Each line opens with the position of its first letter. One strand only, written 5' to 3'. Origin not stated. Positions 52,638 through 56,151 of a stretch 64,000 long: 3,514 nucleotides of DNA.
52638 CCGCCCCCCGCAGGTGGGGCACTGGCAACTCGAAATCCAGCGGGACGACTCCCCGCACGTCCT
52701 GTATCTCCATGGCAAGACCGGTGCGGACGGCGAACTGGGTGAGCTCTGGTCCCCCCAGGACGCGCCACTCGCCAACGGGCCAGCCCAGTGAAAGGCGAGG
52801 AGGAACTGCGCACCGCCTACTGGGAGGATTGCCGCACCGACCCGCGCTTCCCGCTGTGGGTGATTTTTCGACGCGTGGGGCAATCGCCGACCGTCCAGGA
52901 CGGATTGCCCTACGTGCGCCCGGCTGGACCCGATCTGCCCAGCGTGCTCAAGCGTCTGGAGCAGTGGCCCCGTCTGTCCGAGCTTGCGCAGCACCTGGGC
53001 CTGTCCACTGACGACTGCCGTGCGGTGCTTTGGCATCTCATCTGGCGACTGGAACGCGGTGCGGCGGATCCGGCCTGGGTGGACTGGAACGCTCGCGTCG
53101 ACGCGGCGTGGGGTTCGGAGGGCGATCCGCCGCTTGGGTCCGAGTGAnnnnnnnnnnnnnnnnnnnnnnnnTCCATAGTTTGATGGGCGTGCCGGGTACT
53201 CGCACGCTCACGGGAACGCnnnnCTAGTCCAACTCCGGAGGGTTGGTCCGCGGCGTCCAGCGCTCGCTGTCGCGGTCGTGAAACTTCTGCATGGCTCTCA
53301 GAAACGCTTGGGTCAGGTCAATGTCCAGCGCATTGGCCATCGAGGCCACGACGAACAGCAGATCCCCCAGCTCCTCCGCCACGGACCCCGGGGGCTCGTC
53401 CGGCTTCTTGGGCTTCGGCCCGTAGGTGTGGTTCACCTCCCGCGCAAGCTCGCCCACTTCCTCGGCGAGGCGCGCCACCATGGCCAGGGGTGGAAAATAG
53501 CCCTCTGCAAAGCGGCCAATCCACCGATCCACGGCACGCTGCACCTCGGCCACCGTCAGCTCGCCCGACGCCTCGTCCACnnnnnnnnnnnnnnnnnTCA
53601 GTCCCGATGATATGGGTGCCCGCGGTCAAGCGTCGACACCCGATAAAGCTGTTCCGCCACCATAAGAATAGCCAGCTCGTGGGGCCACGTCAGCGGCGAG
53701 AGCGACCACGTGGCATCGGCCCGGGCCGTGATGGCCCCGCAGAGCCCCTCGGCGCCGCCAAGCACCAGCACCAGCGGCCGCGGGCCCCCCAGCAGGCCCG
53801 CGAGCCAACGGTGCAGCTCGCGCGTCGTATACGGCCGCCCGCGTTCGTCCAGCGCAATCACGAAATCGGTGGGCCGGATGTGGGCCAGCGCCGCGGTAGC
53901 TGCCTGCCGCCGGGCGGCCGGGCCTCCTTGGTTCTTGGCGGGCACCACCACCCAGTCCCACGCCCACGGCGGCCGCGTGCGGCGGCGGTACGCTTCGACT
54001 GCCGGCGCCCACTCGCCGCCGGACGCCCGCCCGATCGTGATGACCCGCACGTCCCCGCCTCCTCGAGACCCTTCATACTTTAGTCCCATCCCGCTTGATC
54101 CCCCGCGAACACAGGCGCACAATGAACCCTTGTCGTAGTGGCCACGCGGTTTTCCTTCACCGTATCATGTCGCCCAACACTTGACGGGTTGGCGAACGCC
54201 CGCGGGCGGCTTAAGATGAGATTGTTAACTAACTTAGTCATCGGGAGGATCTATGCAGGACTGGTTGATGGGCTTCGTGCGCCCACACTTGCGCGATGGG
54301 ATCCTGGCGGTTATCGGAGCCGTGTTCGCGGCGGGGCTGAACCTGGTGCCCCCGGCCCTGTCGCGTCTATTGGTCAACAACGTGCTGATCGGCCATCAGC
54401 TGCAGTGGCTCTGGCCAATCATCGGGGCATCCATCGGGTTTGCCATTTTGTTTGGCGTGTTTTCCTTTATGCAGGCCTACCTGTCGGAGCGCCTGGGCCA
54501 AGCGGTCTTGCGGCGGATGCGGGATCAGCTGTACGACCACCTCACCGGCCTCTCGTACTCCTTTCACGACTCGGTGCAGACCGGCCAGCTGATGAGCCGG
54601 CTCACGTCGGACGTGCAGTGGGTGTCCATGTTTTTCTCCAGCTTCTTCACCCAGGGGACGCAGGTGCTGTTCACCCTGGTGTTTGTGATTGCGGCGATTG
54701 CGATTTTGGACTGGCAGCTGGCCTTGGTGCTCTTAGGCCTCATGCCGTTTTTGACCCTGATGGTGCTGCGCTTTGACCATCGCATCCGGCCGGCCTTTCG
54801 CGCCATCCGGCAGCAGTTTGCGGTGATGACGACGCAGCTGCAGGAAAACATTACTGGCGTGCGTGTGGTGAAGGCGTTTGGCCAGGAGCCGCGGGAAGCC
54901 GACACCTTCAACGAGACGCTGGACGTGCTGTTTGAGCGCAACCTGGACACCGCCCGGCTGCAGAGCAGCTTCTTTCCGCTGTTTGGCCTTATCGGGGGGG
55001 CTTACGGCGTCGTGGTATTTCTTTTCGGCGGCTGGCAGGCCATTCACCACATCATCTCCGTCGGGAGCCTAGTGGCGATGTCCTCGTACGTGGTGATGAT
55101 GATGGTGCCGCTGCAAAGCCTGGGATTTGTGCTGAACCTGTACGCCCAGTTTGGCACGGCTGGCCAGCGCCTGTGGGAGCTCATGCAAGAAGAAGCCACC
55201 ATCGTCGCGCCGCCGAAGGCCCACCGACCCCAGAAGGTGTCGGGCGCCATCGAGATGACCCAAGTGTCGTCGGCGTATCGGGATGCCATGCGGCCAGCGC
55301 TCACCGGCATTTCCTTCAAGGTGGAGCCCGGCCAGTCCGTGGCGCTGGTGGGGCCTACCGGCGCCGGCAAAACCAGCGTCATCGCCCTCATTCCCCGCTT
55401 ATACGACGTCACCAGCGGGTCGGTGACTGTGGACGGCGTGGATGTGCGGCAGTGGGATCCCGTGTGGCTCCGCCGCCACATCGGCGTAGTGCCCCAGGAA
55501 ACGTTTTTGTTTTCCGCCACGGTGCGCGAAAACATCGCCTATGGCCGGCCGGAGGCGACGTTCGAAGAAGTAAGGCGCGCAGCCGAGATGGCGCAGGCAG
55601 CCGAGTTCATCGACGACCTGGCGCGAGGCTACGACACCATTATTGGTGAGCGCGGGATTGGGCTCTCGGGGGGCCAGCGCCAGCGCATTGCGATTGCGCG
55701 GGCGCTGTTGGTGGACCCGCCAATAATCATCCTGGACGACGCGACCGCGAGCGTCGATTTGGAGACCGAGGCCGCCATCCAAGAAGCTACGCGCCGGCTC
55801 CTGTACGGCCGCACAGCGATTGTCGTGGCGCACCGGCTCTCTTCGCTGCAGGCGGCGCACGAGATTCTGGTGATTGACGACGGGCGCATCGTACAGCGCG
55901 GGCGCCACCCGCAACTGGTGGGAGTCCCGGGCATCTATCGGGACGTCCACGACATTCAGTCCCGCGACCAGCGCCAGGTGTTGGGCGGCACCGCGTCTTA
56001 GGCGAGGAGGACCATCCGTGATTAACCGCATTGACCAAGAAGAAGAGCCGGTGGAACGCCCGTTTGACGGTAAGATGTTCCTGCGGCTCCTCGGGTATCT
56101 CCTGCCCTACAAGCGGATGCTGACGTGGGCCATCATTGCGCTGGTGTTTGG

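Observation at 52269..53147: Divergent control region with a perfect 12-bp inverted repeat, plus two unannotatable small genes facing the shdr string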

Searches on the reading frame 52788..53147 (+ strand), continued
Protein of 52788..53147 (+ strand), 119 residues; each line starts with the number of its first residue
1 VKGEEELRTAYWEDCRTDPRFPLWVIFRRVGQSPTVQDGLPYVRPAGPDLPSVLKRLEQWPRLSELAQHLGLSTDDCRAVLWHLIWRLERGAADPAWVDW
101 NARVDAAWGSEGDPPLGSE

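Call 94: list_cluster_members(proteins=[P0060, P0052, P0043, P0050, P0022, P0036])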
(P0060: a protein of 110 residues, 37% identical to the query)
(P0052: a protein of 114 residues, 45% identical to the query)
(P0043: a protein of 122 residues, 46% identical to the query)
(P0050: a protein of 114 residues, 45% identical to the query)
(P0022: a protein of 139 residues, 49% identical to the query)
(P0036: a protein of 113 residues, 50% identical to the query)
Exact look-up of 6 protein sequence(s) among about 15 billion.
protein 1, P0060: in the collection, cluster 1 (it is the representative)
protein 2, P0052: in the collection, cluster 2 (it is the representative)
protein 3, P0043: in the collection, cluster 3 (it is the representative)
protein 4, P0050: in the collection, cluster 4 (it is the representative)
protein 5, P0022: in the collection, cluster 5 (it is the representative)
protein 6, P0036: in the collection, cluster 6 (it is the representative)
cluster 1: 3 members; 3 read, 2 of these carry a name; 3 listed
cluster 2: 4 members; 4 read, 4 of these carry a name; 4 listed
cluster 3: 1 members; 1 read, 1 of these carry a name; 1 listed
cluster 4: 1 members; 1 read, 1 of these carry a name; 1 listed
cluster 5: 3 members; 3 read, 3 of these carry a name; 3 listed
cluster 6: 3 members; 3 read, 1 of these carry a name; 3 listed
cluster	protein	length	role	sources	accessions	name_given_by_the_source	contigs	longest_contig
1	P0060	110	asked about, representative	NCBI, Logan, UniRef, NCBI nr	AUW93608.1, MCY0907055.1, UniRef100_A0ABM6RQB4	MAG: hypothetical protein OWR62_01550 [Sulfobacillus thermotolerans] | DUF433 domain-containing protein n=1 Tax=Sulfobacillus thermotolerans TaxID=338644 ... | hypothetical protein BXT84_06340 [Sulfobacillus thermotolerans]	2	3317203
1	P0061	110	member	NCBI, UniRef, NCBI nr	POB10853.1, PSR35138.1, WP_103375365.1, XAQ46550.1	MAG: hypothetical protein C7B44_13605 [Sulfobacillus thermosulfidooxidans] | hypothetical protein n=1 Tax=Sulfobacillus TaxID=28033 RepID=UPI000CD212DD | hypothetical protein [Sulfobacillus sp. hq2]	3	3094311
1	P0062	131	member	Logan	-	-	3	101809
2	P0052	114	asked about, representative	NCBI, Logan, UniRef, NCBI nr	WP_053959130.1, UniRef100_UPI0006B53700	hypothetical protein [Sulfobacillus thermosulfidooxidans] | hypothetical protein n=1 Tax=Sulfobacillus thermosulfidooxidans TaxID=28034 ...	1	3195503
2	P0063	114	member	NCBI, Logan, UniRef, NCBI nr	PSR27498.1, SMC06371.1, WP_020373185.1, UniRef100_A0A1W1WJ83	hypothetical protein SAMN00768000_2784 [Sulfobacillus thermosulfidooxidans DSM 9293] | Uncharacterized protein n=2 Tax=Sulfobacillus thermosulfidooxidans TaxID=28034 ... | hypothetical protein [Sulfobacillus thermosulfidooxidans]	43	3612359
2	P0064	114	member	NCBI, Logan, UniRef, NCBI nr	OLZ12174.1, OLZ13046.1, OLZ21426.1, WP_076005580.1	hypothetical protein [Sulfobacillus thermosulfidooxidans] | hypothetical protein n=1 Tax=Sulfobacillus thermosulfidooxidans TaxID=28034 ...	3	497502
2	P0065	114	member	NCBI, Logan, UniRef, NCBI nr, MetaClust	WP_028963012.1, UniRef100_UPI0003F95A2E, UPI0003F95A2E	hypothetical protein [Sulfobacillus thermosulfidooxidans] | hypothetical protein n=1 Tax=Sulfobacillus thermosulfidooxidans TaxID=28034 ... | status=active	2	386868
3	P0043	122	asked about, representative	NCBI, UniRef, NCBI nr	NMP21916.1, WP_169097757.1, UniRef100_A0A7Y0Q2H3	hypothetical protein [Sulfobacillus harzensis] | Uncharacterized protein n=1 Tax=Sulfobacillus harzensis TaxID=2729629 ...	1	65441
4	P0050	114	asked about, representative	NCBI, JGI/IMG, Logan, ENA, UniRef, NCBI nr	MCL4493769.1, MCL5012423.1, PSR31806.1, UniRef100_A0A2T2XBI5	MAG: hypothetical protein M1294_03040 [Firmicutes bacterium] | uncharacterized protein (DUF433 family) | Uncharacterized protein n=1 Tax=Sulfobacillus benefaciens TaxID=453960 ...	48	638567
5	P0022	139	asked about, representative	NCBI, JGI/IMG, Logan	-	uncharacterized protein (DUF433 family)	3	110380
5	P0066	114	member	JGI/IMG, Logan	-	uncharacterized protein (DUF433 family)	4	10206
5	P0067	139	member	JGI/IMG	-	hypothetical protein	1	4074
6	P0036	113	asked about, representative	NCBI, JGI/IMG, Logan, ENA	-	uncharacterized protein (DUF433 family)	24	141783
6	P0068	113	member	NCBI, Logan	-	-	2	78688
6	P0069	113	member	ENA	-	-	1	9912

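Call 102: search_solved_structures(query=L026:10366-10641:+, max_evalue=0.001, show_alignments=3)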
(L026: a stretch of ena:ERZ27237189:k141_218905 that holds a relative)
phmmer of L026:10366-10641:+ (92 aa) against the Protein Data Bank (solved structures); distinct sequences matched with E-value up to 0.001: 10.
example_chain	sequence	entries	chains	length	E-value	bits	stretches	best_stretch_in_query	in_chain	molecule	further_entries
4m1p_A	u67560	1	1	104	2.2e-13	53.7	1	10-91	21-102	Copper-sensitive operon repressor (CsoR)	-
5fmn_A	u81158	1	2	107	7.8e-13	52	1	11-91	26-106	INRS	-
7mq1_A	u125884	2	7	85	3.1e-08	37.3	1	15-91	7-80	Copper-sensing transcriptional repressor csoR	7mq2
7mq3_A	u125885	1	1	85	3.3e-08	37.3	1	15-91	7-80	Copper-sensing transcriptional repressor csoR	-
3aai_A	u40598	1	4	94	8.5e-07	32.8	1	15-88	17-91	Copper homeostasis operon regulatory protein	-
4adz_A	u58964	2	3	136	4.8e-06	30.4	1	13-56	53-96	CSOR | COPPER SENSITIVE OPERON REPRESSOR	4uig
6ahx_A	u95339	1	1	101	8.5e-06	29.6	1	13-71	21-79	Putative cytosolic protein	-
5lbm_A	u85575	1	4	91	2.5e-05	28.1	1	13-57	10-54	Transcriptional repressor FrmR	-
5lcy_A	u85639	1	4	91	4e-05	27.5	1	11-54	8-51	Frmr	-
2hh7_A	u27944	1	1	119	6.5e-05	26.8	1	15-86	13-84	Hypothetical protein CsoR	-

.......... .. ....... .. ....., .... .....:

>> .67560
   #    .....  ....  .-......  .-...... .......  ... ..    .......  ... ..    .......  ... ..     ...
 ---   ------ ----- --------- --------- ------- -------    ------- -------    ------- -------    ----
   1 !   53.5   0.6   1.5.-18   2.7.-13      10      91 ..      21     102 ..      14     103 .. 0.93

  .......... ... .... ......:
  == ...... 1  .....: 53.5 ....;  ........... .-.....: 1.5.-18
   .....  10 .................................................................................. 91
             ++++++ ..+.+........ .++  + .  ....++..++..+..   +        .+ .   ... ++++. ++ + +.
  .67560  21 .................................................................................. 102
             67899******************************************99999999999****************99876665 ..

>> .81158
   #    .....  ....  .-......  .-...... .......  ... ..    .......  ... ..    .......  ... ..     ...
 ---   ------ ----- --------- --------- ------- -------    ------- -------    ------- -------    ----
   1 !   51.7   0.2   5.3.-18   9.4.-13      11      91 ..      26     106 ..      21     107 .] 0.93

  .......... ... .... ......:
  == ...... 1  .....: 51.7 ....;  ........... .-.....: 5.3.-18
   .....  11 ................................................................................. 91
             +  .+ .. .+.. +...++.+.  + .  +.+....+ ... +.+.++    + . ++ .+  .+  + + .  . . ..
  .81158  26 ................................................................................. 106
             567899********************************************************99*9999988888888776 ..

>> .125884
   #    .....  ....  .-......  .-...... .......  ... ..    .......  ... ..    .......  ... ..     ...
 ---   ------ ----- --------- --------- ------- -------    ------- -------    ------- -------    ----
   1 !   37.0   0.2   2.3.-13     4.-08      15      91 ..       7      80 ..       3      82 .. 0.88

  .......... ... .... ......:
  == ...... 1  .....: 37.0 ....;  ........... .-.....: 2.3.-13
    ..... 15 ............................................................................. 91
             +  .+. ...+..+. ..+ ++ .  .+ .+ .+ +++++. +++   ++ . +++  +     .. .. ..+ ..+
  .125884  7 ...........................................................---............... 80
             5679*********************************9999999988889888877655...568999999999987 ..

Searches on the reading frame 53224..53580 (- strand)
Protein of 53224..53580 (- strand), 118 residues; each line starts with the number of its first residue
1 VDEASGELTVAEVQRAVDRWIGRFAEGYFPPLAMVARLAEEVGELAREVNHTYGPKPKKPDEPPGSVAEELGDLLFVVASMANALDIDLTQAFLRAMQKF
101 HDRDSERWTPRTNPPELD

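Call 84: search_protein_families(library=pfam, proteins=[window:53224-53580:-], max_evalue=0.001)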
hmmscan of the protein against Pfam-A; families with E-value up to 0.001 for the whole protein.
window:53224-53580:- (118 aa): 1 family
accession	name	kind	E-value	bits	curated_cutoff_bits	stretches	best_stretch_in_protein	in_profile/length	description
PF03819.22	MazG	-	3.5e-15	56.5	22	1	31-108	3-74/74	MazG nucleotide pyrophosphohydrolase domain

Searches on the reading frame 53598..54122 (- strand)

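Call 9: search_protein_families(library=ncbifam, proteins=[window:53598-54122:-], max_evalue=0.1)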
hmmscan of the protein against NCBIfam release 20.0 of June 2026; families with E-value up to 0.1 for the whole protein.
window:53598-54122:- (174 aa): 9 families
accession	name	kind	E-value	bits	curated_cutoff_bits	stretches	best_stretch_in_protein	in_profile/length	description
NF000986.0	PRK00103.1-4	equivalog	1.7e-27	96.6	141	1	25-173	3-155/156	23S rRNA (pseudouridine(1915)-N(3))-methyltransferase RlmH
NF000989.0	PRK00103.2-3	equivalog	7.3e-25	87.9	169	1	63-173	48-159/160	23S rRNA (pseudouridine(1915)-N(3))-methyltransferase RlmH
NF000988.0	PRK00103.2-2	equivalog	4e-24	85.4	199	1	59-174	43-156/156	23S rRNA (pseudouridine(1915)-N(3))-methyltransferase RlmH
TIGR00246.1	tRNA_RlmH_YbeA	equivalog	1.1e-23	83.9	149.7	1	25-173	3-154/155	23S rRNA (pseudouridine(1915)-N(3))-methyltransferase RlmH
NF000991.0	PRK00103.2-5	equivalog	3.8e-21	75.5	216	1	72-173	57-159/160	23S rRNA (pseudouridine(1915)-N(3))-methyltransferase RlmH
NF000984.0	PRK00103.1-1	equivalog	1.1e-20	74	242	1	41-174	19-156/156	23S rRNA (pseudouridine(1915)-N(3))-methyltransferase RlmH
NF000990.0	PRK00103.2-4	equivalog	1.2e-19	70.8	207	1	25-173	3-156/157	23S rRNA (pseudouridine(1915)-N(3))-methyltransferase RlmH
NF000985.0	PRK00103.1-3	equivalog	5.7e-18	65.2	172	1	72-173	57-159/159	23S rRNA (pseudouridine(1915)-N(3))-methyltransferase RlmH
NF000987.0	PRK00103.2-1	equivalog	6.7e-08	33.1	210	1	75-173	58-151/151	23S rRNA (pseudouridine(1915)-N(3))-methyltransferase RlmH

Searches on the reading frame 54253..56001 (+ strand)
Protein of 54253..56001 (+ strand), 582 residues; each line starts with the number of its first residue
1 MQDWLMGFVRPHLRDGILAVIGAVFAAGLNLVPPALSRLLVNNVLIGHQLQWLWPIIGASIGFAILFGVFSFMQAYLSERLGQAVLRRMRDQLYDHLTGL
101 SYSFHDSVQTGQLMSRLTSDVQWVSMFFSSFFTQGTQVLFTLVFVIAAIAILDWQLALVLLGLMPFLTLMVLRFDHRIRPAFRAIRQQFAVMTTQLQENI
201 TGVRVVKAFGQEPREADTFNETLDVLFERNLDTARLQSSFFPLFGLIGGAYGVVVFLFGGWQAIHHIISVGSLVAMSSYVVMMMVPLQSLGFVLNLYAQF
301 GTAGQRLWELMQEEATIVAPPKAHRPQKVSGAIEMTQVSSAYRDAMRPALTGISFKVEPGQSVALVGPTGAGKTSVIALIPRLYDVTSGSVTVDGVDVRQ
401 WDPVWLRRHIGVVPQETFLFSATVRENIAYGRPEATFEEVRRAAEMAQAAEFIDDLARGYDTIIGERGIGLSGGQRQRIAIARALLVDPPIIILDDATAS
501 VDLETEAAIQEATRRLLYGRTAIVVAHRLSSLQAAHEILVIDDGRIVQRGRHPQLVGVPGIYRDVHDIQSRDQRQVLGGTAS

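Call 7: search_protein_families(library=pfam, proteins=[window:54253-56001:+], max_evalue=0.1)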
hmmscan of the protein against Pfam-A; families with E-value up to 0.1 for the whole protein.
window:54253-56001:+ (582 aa): 7 families
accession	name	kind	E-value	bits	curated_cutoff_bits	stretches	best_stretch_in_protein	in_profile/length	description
PF00664.28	ABC_membrane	-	1.5e-43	149.9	28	1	17-287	2-274/274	ABC transporter transmembrane region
PF00005.33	ABC_tran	-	5.7e-33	114.9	25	1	350-499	1-137/137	ABC transporter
PF02463.25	SMC_N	-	0.0042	17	40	0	471-540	137-210/220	RecF/RecN/SMC N terminal domain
PF13191.12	AAA_16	-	0.0085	17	32.6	1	359-508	24-143/167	AAA ATPase domain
PF13401.12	AAA_22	-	0.013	16.2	27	1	361-498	6-94/130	AAA domain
PF00270.35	DEAD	-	0.034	14.3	26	0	359-383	13-36/167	DEAD/DEAH box helicase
PF06414.18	Zeta_toxin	-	0.077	12.9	22.3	0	363-403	19-59/199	Zeta toxin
